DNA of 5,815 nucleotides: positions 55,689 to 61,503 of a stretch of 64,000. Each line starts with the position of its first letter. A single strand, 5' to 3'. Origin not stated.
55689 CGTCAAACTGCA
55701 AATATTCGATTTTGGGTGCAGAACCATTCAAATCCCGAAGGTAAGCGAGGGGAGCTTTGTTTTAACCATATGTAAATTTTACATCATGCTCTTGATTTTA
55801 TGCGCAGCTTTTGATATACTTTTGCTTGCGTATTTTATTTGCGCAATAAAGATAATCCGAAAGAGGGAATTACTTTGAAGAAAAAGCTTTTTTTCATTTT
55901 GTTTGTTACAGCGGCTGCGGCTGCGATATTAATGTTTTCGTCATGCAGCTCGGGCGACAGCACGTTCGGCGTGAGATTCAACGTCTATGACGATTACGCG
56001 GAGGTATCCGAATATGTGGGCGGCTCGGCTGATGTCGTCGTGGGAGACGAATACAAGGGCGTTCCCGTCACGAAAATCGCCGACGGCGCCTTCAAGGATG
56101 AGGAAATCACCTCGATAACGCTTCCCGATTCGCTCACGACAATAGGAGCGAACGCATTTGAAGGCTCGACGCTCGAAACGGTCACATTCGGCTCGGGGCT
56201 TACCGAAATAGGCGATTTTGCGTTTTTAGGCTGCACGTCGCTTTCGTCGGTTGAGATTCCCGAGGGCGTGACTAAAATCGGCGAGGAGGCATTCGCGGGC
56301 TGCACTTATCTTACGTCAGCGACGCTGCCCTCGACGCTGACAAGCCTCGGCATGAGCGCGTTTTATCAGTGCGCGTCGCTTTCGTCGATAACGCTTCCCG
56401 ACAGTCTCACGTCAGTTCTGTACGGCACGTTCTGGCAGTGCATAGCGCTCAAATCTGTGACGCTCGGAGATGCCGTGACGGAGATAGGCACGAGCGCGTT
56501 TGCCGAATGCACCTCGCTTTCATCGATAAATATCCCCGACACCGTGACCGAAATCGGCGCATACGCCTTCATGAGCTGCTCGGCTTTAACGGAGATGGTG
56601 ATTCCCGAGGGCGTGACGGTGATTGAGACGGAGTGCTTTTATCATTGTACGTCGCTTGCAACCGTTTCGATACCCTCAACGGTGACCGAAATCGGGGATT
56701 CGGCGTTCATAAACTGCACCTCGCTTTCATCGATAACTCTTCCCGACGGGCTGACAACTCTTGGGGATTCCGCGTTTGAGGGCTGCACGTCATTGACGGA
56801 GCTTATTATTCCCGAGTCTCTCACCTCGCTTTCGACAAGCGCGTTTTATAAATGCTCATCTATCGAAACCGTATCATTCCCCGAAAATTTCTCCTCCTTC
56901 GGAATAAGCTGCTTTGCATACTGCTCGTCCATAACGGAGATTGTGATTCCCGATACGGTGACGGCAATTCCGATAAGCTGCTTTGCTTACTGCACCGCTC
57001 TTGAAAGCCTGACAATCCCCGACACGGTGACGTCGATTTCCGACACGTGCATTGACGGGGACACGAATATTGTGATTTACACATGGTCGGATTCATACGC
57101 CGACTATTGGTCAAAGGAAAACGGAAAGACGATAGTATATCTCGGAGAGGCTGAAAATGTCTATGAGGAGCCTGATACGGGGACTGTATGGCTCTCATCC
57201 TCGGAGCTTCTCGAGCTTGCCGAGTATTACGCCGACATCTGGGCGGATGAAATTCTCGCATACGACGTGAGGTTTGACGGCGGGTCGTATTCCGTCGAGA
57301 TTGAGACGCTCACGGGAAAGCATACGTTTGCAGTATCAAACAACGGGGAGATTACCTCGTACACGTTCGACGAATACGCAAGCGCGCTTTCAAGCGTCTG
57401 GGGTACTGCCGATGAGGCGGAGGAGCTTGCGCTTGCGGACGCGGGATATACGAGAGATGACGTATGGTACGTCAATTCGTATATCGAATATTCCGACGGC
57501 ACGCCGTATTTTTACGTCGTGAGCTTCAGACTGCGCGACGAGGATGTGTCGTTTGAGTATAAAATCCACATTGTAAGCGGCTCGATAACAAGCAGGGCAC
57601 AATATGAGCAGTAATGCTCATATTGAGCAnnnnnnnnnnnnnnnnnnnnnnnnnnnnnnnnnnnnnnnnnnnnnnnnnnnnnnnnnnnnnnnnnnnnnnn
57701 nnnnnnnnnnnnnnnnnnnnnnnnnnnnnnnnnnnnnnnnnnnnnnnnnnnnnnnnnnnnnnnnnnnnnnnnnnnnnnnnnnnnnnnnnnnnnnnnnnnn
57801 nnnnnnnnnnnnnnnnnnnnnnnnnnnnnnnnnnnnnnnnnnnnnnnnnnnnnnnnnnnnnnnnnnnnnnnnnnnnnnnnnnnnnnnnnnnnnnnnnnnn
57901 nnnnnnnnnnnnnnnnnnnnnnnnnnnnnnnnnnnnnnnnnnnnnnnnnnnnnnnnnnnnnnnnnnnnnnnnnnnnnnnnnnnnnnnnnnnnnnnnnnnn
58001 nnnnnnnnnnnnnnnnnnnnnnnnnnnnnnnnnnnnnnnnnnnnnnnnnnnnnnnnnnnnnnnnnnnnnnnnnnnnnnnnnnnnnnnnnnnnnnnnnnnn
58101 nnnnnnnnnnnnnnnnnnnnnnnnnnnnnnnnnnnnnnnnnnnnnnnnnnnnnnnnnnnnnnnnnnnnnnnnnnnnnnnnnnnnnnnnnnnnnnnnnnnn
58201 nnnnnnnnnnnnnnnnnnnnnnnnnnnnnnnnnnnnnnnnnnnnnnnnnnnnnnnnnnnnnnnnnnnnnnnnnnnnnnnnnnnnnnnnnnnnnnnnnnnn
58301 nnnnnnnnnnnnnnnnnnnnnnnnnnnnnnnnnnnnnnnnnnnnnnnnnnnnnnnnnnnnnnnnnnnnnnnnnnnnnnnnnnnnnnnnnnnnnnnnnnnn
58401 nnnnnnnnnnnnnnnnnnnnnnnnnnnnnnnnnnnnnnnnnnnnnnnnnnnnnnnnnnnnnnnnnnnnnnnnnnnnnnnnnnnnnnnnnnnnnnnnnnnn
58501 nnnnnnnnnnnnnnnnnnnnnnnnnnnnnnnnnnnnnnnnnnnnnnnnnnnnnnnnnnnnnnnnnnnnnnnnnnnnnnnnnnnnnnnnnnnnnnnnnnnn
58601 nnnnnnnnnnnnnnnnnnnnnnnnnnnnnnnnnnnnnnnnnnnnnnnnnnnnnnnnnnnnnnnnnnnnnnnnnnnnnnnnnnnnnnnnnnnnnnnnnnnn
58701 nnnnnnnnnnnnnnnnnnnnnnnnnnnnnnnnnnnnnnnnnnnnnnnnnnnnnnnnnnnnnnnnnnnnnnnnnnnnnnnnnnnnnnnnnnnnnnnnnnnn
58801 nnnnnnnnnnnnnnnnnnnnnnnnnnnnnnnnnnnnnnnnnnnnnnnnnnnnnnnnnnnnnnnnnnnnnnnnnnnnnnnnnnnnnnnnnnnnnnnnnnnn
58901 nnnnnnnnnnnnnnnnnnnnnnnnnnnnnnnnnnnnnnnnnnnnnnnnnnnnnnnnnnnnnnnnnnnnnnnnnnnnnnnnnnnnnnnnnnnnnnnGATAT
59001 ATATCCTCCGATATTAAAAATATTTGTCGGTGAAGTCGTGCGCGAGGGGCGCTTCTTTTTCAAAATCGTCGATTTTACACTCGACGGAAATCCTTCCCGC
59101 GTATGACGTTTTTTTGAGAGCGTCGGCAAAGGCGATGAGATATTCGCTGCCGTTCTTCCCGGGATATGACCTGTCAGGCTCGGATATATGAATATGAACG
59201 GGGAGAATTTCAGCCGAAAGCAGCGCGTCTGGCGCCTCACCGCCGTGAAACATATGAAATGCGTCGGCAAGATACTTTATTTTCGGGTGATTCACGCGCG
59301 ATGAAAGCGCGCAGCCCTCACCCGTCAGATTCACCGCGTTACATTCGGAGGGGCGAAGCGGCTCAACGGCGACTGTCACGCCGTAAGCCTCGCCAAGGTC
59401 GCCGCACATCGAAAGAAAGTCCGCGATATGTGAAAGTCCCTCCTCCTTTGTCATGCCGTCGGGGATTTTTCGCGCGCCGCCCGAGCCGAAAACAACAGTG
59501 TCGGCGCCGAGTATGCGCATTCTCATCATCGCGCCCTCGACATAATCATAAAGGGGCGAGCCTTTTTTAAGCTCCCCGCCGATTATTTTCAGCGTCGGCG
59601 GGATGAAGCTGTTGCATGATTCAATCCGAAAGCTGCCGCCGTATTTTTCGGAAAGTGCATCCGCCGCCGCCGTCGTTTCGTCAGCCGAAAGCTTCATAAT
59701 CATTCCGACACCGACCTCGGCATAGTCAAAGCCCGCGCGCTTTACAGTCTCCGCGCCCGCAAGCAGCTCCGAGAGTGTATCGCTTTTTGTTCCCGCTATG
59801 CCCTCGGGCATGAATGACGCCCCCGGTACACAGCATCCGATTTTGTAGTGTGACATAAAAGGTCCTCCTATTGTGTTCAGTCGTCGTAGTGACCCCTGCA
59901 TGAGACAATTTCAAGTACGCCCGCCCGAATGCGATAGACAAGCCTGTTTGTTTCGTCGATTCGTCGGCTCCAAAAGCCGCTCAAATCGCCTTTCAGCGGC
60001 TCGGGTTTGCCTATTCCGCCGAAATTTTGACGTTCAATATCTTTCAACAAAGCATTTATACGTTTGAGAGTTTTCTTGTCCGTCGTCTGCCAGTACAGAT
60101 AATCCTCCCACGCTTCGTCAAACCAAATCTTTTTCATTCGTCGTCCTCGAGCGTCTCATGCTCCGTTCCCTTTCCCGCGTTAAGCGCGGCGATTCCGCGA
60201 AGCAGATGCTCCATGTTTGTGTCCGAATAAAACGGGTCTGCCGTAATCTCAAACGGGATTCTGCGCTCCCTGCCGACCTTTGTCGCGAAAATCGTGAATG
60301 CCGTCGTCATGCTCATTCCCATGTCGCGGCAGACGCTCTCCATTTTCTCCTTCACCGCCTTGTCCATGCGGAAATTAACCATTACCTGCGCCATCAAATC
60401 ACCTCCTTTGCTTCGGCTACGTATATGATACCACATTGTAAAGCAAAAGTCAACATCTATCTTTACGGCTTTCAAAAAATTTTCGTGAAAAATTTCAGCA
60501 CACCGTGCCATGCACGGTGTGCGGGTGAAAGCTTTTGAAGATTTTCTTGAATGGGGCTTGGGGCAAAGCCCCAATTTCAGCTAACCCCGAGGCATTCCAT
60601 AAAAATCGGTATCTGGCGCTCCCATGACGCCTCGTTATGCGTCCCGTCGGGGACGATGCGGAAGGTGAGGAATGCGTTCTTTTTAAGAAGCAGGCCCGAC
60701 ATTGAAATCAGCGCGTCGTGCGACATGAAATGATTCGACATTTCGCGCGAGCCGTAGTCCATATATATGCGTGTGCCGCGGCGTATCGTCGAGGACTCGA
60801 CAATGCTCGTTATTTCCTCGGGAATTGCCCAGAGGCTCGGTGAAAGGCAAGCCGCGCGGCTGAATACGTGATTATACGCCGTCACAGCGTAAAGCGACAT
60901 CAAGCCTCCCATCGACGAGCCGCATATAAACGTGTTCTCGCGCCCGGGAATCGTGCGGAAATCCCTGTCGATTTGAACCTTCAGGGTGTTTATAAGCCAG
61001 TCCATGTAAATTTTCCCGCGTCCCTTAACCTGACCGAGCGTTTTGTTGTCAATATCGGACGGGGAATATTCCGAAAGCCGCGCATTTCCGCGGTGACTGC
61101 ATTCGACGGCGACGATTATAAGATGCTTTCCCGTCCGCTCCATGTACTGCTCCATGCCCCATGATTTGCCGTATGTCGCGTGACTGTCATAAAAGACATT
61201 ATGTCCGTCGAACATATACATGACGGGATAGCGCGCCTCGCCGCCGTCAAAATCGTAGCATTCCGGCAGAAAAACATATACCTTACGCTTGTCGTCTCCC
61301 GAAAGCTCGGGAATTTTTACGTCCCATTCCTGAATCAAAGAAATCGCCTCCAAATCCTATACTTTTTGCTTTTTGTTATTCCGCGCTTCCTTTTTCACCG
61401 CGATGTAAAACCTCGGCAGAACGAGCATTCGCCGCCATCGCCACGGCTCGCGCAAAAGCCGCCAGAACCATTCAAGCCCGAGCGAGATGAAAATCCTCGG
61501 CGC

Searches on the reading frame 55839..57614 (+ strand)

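Call 62: search_protein_families(library=pfam, proteins=[window:55839-57614:+], max_evalue=0.00001)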
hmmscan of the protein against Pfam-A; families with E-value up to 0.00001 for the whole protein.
window:55839-57614:+ (591 aa): 3 families
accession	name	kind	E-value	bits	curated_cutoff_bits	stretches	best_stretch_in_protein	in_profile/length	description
PF13306.12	LRR_5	-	6.3e-108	356.2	27.7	3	168-296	1-126/127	BspA type Leucine rich repeat region (6 copies)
PF13855.12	LRR_8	-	7.3e-12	45.3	27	0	305-343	13-52/61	Leucine rich repeat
PF05725.18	FNIP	-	3.7e-06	27.4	21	0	158-192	5-38/44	FNIP Repeat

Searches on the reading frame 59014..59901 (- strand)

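Call 62: search_protein_families(library=pfam, proteins=[window:59014-59901:-], max_evalue=0.00001)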
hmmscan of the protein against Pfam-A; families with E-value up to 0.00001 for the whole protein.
window:59014-59901:- (295 aa): 1 family
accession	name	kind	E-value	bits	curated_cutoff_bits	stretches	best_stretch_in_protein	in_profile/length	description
PF01261.30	AP_endonuc_2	-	4.8e-21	76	31.1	1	52-285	3-238/249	Xylose isomerase-like TIM barrel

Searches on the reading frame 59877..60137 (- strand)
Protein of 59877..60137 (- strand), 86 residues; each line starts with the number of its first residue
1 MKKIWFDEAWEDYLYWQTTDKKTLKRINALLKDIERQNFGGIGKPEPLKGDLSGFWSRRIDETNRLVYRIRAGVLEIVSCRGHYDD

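Call 62: search_protein_families(library=pfam, proteins=[window:59877-60137:-], max_evalue=0.00001)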
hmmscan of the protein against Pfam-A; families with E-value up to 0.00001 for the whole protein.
window:59877-60137:- (86 aa): 1 family
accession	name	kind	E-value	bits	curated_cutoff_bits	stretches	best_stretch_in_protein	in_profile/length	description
PF06769.20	YoeB_toxin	-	4.6e-37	126.3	27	1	5-84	1-80/80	YoeB-like toxin of bacterial type II toxin-antitoxin system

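Call 80: find_encoding_contigs(protein=window:59880-60137:-, flank=10000, max_places=8)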
Protein seq(86 aa) (86 aa): 2 contigs read that carry it; 2 places shown.
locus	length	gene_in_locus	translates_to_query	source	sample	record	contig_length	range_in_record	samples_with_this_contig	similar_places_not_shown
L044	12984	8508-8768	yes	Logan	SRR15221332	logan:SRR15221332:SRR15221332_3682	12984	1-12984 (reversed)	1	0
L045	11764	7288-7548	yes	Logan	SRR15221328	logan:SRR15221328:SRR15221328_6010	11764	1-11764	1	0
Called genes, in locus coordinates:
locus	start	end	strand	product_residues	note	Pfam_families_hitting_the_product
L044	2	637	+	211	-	?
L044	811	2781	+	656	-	PF02518:HATPase_c, PF13589:HATPase_c_3, PF00183:HSP90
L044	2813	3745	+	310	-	-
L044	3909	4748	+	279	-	PF03099:BPL_LplA_LipB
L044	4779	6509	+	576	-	PF02878:PGM_PMM_I, PF02879:PGM_PMM_II, PF02880:PGM_PMM_III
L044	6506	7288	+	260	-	PF03808:Glyco_tran_WecG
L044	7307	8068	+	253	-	PF00756:Esterase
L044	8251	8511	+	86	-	PF04221:RelB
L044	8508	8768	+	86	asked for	PF06769:YoeB_toxin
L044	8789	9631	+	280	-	PF01261:AP_endonuc_2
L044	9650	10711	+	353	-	PF14100:DUF6807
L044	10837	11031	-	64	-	-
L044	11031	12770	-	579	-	-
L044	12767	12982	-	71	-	?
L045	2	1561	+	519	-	?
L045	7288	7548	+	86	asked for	PF06769:YoeB_toxin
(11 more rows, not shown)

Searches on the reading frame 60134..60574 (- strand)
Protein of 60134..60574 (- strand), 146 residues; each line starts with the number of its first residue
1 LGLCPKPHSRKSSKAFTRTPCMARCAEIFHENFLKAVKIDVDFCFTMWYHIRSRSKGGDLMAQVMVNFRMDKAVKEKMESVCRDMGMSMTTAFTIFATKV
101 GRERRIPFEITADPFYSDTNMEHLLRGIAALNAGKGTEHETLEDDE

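Call 62: search_protein_families(library=pfam, proteins=[window:60134-60574:-], max_evalue=0.00001)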
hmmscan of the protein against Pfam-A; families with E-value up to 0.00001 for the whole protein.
window:60134-60574:- (146 aa): 1 family
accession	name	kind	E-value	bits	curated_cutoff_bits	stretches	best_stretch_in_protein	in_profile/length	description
PF04221.18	RelB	-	2.1e-10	40.8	22.4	1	65-112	3-50/82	RelB antitoxin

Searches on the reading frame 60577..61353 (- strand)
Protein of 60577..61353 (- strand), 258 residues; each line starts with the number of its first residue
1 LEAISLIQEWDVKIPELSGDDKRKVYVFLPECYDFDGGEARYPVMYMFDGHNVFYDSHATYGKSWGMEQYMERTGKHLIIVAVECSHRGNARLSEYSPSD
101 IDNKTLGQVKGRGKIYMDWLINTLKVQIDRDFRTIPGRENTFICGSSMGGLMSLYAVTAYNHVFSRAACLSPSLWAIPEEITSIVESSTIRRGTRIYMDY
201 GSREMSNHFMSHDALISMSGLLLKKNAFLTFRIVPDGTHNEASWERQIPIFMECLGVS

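Call 62: search_protein_families(library=pfam, proteins=[window:60577-61353:-], max_evalue=0.00001)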
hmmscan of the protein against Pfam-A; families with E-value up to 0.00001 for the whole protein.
window:60577-61353:- (258 aa): 1 family
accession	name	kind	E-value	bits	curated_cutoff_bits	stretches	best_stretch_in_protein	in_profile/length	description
PF00756.26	Esterase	-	2.2e-20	74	22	1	21-247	6-243/251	Putative esterase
